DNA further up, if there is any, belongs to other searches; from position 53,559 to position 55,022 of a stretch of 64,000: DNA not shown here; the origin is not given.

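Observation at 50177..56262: Unrecognised nucleotide-modifying operon: CYTH + dNMP-kinase-like + two Dcd-like + PPDK-like, with an MFS exporter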

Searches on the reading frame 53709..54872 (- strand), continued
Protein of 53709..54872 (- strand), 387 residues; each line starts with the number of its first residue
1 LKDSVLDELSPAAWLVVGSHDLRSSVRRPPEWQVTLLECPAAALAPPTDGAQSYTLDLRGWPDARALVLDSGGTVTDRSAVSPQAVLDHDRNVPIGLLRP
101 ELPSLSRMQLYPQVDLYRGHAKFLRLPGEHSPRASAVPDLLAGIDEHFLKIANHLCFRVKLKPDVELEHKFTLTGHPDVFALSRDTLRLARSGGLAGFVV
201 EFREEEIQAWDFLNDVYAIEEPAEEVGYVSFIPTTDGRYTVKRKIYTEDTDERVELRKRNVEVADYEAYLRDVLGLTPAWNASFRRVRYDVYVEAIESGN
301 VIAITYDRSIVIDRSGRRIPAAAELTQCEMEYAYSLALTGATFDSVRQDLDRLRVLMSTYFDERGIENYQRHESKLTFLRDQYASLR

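Call 30: search_protein_families(library=pfam, proteins=[L004:2818-5322:+, L004:6619-7437:+, L004:7434-9158:+, L004:9155-10267:+, L004:10264-10830:+, L004:10846-11295:+, L004:11292-12377:+, L004:12374-12925:+, L004:13470-14717:+, L004:14704-15981:+], max_evalue=0.001)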
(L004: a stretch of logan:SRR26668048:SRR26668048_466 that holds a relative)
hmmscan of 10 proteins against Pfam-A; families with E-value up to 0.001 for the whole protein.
L004:2818-5322:+ (834 aa): 3 families
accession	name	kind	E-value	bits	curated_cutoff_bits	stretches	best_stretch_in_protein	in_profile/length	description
PF22769.1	DCD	-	5.3e-37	127.7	27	1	2-143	1-151/153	dCTP deaminase-like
PF01326.24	PPDK_N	-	1.8e-34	119.9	27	1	192-399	4-221/328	Pyruvate phosphate dikinase, AMP/ATP-binding domain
PF00391.29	PEP-utilizers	-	1.5e-05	25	23.1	1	769-801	18-50/72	PEP-utilising enzyme, mobile domain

L004:6619-7437:+ (272 aa): 3 families
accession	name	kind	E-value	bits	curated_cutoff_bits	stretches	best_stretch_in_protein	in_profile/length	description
PF13242.12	Hydrolase_like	-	1.5e-18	66.9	22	1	179-253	1-75/75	HAD-hyrolase-like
PF13344.12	Hydrolase_6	-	1e-16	61.2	27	1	11-103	1-94/101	Haloacid dehalogenase-like hydrolase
PF00702.32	Hydrolase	-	6.9e-10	40.1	26.4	1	173-220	145-191/191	haloacid dehalogenase-like hydrolase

L004:7434-9158:+ (574 aa): 1 family
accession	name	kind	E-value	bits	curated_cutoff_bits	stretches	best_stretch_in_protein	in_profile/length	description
PF01663.27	Phosphodiest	-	5.7e-18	66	23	2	290-409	157-260/342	Type I phosphodiesterase / nucleotide pyrophosphatase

L004:9155-10267:+ (370 aa): 1 family
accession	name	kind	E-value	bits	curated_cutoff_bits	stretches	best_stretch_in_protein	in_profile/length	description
PF19464.4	DUF6001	-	1.3e-114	383.4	25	1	18-361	6-346/348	Family of unknown function (DUF6001)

L004:10264-10830:+ (188 aa): 1 family
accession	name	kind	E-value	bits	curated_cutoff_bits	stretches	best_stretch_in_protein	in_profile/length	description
PF19496.4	DUF6031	-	1.5e-65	220.7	25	1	15-188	2-175/175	Family of unknown function (DUF6031)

L004:10846-11295:+ (149 aa): 2 families
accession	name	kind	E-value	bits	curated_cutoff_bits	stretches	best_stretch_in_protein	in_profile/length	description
PF03364.25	Polyketide_cyc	-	3.6e-16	60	23.4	1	13-132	3-122/126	Polyketide cyclase / dehydrase and lipid transport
PF10604.15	Polyketide_cyc2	-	4.6e-11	43.6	27.4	1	1-143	1-141/142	Polyketide cyclase / dehydrase and lipid transport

L004:11292-12377:+ (361 aa): 0 families

L004:12374-12925:+ (183 aa): 2 families
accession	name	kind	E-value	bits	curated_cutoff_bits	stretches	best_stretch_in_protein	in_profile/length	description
PF13238.12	AAA_18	-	0.00013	22.9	29.4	1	10-143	3-114/128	AAA domain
PF13401.12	AAA_22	-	0.00019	22.2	27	1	9-88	9-92/130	AAA domain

L004:13470-14717:+ (415 aa): 2 families
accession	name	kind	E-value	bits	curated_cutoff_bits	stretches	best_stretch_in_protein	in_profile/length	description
PF13535.11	ATP-grasp_4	-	2.6e-07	30.8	27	1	148-288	5-154/160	ATP-grasp domain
PF01071.24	GARS_A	-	2.5e-06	27.9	27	1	110-212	3-103/194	Phosphoribosylglycinamide synthetase, ATP-grasp (A) domain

L004:14704-15981:+ (425 aa): 8 families
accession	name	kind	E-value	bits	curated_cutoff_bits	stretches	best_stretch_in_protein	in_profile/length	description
PF13535.11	ATP-grasp_4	-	3.9e-13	49.8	27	1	148-293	2-156/160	ATP-grasp domain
PF02786.22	CPSase_L_D2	-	1.4e-07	31.7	19.8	1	113-250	1-136/211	Carbamoyl-phosphate synthase L chain, ATP binding domain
PF02655.19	ATP-grasp_3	-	1.9e-07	31.7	23.2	1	111-292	1-159/160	ATP-grasp domain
PF01071.24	GARS_A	-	2.9e-07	30.9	27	1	113-224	2-114/194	Phosphoribosylglycinamide synthetase, ATP-grasp (A) domain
PF18130.6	ATPgrasp_N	-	7.3e-07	30.1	27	1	62-102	41-81/81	ATP-grasp N-terminal domain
PF07478.18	Dala_Dala_lig_C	-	5e-05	23.3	24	1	141-208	29-88/204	D-ala D-ala ligase C-terminus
PF13549.11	ATP-grasp_5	-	9.7e-05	22.3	27.6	1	114-157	12-55/221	ATP-grasp domain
PF02222.28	ATP-grasp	-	0.0004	20.5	27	1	120-202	2-77/179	ATP-grasp domain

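Call 40: search_protein_families(library=pfam, proteins=[L052:2477-2899:+, L052:2896-3630:+, L052:3682-4335:+, L052:4332-5153:+, L052:5150-6211:+, L052:6235-6927:+, L052:6949-7869:+, L052:7912-8754:+, L052:9314-9841:-, L052:11182-11985:+], max_evalue=0.001)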
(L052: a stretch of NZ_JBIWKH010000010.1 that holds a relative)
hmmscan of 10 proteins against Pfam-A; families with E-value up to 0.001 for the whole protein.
L052:2477-2899:+ (140 aa): 1 family
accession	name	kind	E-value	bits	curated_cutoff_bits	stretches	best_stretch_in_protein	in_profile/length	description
PF01242.24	PTPS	-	6.8e-26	91.1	22.4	1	17-133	2-118/121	6-pyruvoyl tetrahydropterin synthase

L052:2896-3630:+ (244 aa): 2 families
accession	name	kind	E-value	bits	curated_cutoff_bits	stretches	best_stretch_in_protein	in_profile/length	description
PF04055.27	Radical_SAM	-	2.1e-09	38.2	29.5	1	47-143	6-107/166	Radical SAM superfamily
PF13353.11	Fer4_12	-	2.6e-07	31.5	22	1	41-115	8-79/137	4Fe-4S single cluster domain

L052:3682-4335:+ (217 aa): 1 family
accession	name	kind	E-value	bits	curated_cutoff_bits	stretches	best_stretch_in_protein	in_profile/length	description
PF01227.27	GTP_cyclohydroI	-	3.3e-52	177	27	1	36-208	2-177/179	GTP cyclohydrolase I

L052:4332-5153:+ (273 aa): 0 families

L052:5150-6211:+ (353 aa): 1 family
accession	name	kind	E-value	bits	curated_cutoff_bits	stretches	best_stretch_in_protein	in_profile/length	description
PF01048.26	PNP_UDP_1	-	5.8e-05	23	25.1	0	258-334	143-221/233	Phosphorylase superfamily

L052:6235-6927:+ (230 aa): 5 families
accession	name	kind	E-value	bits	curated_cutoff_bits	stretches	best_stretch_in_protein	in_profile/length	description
PF02223.23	Thymidylate_kin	-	2.2e-10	41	27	1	19-168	3-140/185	Thymidylate kinase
PF13671.12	AAA_33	-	4.2e-06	27.5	27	1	17-120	4-81/143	AAA domain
PF13191.12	AAA_16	-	0.00017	22.6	32.6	0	10-108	22-104/167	AAA ATPase domain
PF13238.12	AAA_18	-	0.0007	20.5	29.4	0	15-158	1-112/128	AAA domain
PF03308.22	MeaB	-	0.00088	18.8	23.1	0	5-41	26-62/273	Methylmalonyl Co-A mutase-associated GTPase MeaB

L052:6949-7869:+ (306 aa): 1 family
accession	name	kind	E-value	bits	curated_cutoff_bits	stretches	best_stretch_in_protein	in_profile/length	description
PF10977.13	DUF2797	-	2.4e-07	31.2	25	1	100-207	52-156/227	Protein of unknown function (DUF2797)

L052:7912-8754:+ (280 aa): 7 families
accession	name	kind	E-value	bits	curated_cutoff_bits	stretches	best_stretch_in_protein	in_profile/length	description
PF13649.12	Methyltransf_25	-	1.6e-12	48.3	27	1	48-142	1-97/97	Methyltransferase domain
PF08241.18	Methyltransf_11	-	4.5e-11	43.7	21.2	1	50-146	2-95/95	Methyltransferase domain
PF08242.18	Methyltransf_12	-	1e-06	29.8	30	1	50-144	2-98/98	Methyltransferase domain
PF01209.24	Ubie_methyltran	-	4e-06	26.8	20.1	1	47-145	50-150/233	ubiE/COQ5 methyltransferase family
PF13578.12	Methyltransf_24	-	0.00037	21.8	26.3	1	55-146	7-102/105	Methyltransferase domain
PF01135.25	PCMT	-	0.00039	20.7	20.3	1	42-149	71-174/210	Protein-L-isoaspartate(D-aspartate) O-methyltransferase (PCMT)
PF05175.20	MTS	-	0.00051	20.2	23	1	45-144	32-136/170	Methyltransferase small domain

L052:9314-9841:- (175 aa): 1 family
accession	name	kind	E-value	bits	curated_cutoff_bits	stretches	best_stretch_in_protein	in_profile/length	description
PF00293.34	NUDIX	-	7.1e-16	58.9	21.1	1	43-131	5-101/134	NUDIX domain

L052:11182-11985:+ (267 aa): 1 family
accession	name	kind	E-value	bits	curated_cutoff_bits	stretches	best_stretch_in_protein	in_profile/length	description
PF00929.31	RNase_T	-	2.1e-17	64.6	24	1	65-229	1-164/164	Exonuclease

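Call 42: search_protein_families(library=pfam, proteins=[L032:15544-16635:+, L080:14663-15664:+, L080:17236-18465:+, L080:18940-20034:+, L080:20031-20825:+, L032:5573-6628:-, L016:5798-7003:-, L016:4614-5801:-, L029:15243-17747:+, L049:15417-16766:+], max_evalue=0.001)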
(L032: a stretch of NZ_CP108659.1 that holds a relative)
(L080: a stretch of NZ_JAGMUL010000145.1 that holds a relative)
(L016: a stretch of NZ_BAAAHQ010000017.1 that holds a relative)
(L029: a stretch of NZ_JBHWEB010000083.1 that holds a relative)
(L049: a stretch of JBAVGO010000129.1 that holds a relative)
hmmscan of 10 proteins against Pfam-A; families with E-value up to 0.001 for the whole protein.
L032:15544-16635:+ (363 aa): 1 family
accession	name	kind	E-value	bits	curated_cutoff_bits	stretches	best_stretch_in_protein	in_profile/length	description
PF13191.12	AAA_16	-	0.00059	20.8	32.6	0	148-229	17-90/167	AAA ATPase domain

L080:14663-15664:+ (333 aa): 1 family
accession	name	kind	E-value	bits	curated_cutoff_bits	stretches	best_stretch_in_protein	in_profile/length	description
PF00487.30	FA_desaturase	-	1.2e-41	143.6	29.7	1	52-290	3-244/253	Fatty acid desaturase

L080:17236-18465:+ (409 aa): 1 family
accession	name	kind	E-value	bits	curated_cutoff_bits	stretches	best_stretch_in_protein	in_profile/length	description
PF00202.27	Aminotran_3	-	2.2e-78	264.2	30.5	1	27-397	12-403/403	Aminotransferase class-III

L080:18940-20034:+ (364 aa): 3 families
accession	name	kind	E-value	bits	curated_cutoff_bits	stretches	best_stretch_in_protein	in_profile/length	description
PF07993.18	NAD_binding_4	-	2e-25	89.9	20.1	2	140-220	173-256/258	Male sterility protein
PF01370.27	Epimerase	-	1.9e-11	44.3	20.9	1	7-178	2-177/240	NAD dependent epimerase/dehydratase family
PF04321.23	RmlD_sub_bind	-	0.00039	20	27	1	5-133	2-104/287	RmlD substrate binding domain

L080:20031-20825:+ (265 aa): 0 families

L032:5573-6628:- (351 aa): 6 families
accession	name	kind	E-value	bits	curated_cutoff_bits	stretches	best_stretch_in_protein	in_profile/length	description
PF13384.12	HTH_23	-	1e-05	25.6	24.6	1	288-323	3-38/50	Homeodomain-like domain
PF00196.25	GerE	-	2.5e-05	24.3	23.5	1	294-338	9-53/57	Bacterial regulatory proteins, luxR family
PF13412.12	HTH_24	-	7.6e-05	22.6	21.9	0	289-323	2-38/48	Winged helix-turn-helix DNA-binding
PF13518.12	HTH_28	-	0.00032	21.2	25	1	292-324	2-34/52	Helix-turn-helix domain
PF08281.18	Sigma70_r4_2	-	0.00039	20.5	25.7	1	292-324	16-48/54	Sigma-70, region 4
PF24217.1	DUF7436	-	0.00048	20.5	34.2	1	185-276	55-152/153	Family of unknown function (DUF7436)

L016:5798-7003:- (401 aa): 10 families
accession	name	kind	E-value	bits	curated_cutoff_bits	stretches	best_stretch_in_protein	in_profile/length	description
PF13535.11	ATP-grasp_4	-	6.9e-16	58.7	27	1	133-279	1-157/160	ATP-grasp domain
PF02786.22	CPSase_L_D2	-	7.6e-10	39.1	19.8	1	104-191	6-93/211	Carbamoyl-phosphate synthase L chain, ATP binding domain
PF01071.24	GARS_A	-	3.6e-08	33.9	27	1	107-209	10-111/194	Phosphoribosylglycinamide synthetase, ATP-grasp (A) domain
PF07478.18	Dala_Dala_lig_C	-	6.5e-08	32.8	24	1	126-194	28-88/204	D-ala D-ala ligase C-terminus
PF02655.19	ATP-grasp_3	-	1.9e-07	31.7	23.2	1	97-277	1-159/160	ATP-grasp domain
PF02222.28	ATP-grasp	-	8.7e-06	25.9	27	1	107-186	3-75/179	ATP-grasp domain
PF15632.11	ATPgrasp_Ter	-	1.1e-05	25.6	29.1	1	179-280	3-91/131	ATP-grasp in the biosynthetic pathway with Ter operon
PF18603.7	LAL_C2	-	1.8e-05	25.4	29.4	1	319-395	2-76/78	L-amino acid ligase C-terminal domain 2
PF13549.11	ATP-grasp_5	-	6.8e-05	22.8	27.6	1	99-143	11-55/221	ATP-grasp domain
PF18130.6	ATPgrasp_N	-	0.00042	21.2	27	1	43-88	36-81/81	ATP-grasp N-terminal domain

L016:4614-5801:- (395 aa): 2 families
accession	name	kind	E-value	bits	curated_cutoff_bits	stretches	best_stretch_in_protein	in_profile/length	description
PF07690.21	MFS_1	-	2.3e-37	129.2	33.4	2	24-358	1-347/347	Major Facilitator Superfamily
PF12832.13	MFS_1_like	-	5.7e-09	35.9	25.2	1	39-370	20-366/373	MFS_1 like family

L029:15243-17747:+ (834 aa): 1 family
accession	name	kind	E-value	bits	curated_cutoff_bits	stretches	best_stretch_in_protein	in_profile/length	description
PF01804.23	Penicil_amidase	-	5.5e-212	706.9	21.3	1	104-823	1-674/675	Penicillin amidase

L049:15417-16766:+ (449 aa): 0 families

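Call 45: search_dna_similar(query=window:53709-54872:-, collection=phages, mode=protein, max_evalue=0.001)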
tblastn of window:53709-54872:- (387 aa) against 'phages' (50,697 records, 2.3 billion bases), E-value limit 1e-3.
No match.

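Call 46: search_dna_similar(query=window:53709-54872:-, collection=plasmids, mode=protein, max_evalue=0.001)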
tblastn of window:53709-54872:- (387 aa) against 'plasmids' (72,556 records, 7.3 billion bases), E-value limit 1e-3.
Records with a match: 5; places in all: 5; records where one place covers at least 80% of the query: 1.
Best place of each record, by identity: <60% 5.
By first word of the organism name: Streptomyces 5.
By predicted mobility (MOB-suite, as given by PLSDB): non-mobilizable 4; mobilizable 1.
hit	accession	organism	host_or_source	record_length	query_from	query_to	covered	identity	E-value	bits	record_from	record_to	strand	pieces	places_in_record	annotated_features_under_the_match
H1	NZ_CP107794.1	Streptomyces clavifer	-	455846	60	385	84%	31.7%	2e-28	124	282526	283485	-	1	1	hypothetical protein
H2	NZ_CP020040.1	Streptomyces sp. 3211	pure culture,soil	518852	111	385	71%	33.5%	4e-30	129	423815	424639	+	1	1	hypothetical protein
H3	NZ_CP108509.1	Streptomyces sp. NBC_01237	-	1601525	141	384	63%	36.1%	1e-31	134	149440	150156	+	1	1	none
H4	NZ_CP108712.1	Streptomyces sp. NBC_01001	-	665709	153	385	60%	36.7%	2e-30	130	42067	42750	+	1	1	hypothetical protein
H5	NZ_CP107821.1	Streptomyces sp. NBC_00536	-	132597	149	381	60%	34.9%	4e-28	124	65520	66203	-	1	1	hypothetical protein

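Call 47: get_annotated_region(hit=H2, flank=12000)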
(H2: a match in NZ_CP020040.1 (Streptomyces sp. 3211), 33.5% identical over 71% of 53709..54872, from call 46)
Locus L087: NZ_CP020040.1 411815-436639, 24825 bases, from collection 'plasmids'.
description: Streptomyces sp. 3211 isolate 3 plasmid p3211-1, complete sequence
organism: Streptomyces sp. 3211 (NCBI taxid 1964449)
taxonomy: Bacteria; Actinomycetota; Actinomycetes; Kitasatosporales; Streptomycetaceae; Streptomyces; Streptomyces sp. 3211
host: -; source: pure culture,soil; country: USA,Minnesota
typing (MOB-suite, as given by PLSDB): non-mobilizable; replicon rep_cluster_1606
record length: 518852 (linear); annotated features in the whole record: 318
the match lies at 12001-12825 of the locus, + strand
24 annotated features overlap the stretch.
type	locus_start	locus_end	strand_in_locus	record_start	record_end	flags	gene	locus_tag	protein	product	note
CDS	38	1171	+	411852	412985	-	-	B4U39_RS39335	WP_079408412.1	tyrosine-type recombinase/integrase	GO:0015074 - DNA integration [Evidence IEA]; GO:0006310 - DNA recombination [Evidence IEA]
CDS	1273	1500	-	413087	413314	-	-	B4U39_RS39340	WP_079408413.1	DUF397 domain-containing protein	-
CDS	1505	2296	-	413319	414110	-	-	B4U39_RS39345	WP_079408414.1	DUF5753 domain-containing protein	-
CDS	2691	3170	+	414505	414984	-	-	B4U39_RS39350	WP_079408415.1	ATP-binding protein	-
CDS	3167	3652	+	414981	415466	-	-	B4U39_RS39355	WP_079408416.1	DUF6415 family natural product biosynthesis protein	-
CDS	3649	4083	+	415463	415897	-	-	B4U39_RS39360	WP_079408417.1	hypothetical protein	-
CDS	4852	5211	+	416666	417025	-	-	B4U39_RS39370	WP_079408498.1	6-carboxytetrahydropterin synthase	GO:0008616 - queuosine biosynthetic process [Evidence IEA]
CDS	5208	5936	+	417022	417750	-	-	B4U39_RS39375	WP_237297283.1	7-carboxy-7-deazaguanine synthase QueE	-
CDS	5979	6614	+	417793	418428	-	folE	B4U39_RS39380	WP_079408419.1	GTP cyclohydrolase I FolE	-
CDS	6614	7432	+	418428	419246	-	-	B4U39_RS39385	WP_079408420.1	hypothetical protein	-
CDS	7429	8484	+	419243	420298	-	-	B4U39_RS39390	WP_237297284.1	hypothetical protein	-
CDS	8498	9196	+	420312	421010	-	-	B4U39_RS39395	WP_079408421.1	thymidylate kinase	-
CDS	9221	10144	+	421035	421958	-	-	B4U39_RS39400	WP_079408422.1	DUF2797 domain-containing protein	-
CDS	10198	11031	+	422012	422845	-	-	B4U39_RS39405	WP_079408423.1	class I SAM-dependent methyltransferase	-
CDS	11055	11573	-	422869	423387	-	-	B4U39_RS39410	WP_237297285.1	NUDIX domain-containing protein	-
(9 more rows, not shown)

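Call 48: get_annotated_region(hit=H5, flank=12000)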
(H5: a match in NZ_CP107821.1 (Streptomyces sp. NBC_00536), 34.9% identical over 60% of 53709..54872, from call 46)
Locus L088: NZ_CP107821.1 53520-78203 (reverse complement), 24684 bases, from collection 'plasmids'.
description: Streptomyces sp. NBC_00536 plasmid unnamed2, complete sequence
organism: Streptomyces sp. NBC_00536 (NCBI taxid 2975769)
taxonomy: Bacteria; Actinomycetota; Actinomycetes; Kitasatosporales; Streptomycetaceae; Streptomyces; Streptomyces sp. NBC 00536
host: -; source: -; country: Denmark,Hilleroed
typing (MOB-suite, as given by PLSDB): non-mobilizable
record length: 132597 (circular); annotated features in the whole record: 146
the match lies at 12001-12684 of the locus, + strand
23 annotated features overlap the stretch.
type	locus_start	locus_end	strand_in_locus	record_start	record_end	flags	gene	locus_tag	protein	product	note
CDS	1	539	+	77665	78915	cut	-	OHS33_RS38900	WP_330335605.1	hypothetical protein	-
CDS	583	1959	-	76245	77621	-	-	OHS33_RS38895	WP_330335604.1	hypothetical protein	-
CDS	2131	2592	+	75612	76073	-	-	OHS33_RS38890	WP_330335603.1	DUF6415 family natural product biosynthesis protein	-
CDS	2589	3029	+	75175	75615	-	-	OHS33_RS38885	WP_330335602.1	DUF6302 family protein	-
CDS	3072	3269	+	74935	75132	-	-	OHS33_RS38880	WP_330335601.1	DUF5999 family protein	-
CDS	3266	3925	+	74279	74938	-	-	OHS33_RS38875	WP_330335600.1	hypothetical protein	-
CDS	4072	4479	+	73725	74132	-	-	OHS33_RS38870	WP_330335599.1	6-carboxytetrahydropterin synthase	GO:0008616 - queuosine biosynthetic process [Evidence IEA]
CDS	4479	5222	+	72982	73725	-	-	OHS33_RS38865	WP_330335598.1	7-carboxy-7-deazaguanine synthase QueE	-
CDS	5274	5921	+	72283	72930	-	folE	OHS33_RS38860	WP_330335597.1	GTP cyclohydrolase I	GO:0042559 - pteridine-containing compound biosynthetic process [Evidence IEA]; GO:0046654 - tetrahydrofolate ...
CDS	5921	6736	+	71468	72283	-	-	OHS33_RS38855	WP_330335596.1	hypothetical protein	-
CDS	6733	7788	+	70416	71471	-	-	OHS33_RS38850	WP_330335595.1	hypothetical protein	-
CDS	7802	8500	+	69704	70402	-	-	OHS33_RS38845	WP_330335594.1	thymidylate kinase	-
CDS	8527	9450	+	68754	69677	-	-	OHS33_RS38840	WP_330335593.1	DUF2797 domain-containing protein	-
CDS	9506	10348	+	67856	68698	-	-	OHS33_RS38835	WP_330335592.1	class I SAM-dependent methyltransferase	-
CDS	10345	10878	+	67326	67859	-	-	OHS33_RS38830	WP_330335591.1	NUDIX domain-containing protein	-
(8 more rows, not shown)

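Call 54: search_protein_families(library=phrogs, proteins=[window:53709-54872:-], max_evalue=0.01)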
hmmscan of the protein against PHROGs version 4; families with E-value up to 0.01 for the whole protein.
window:53709-54872:- (387 aa): 0 families
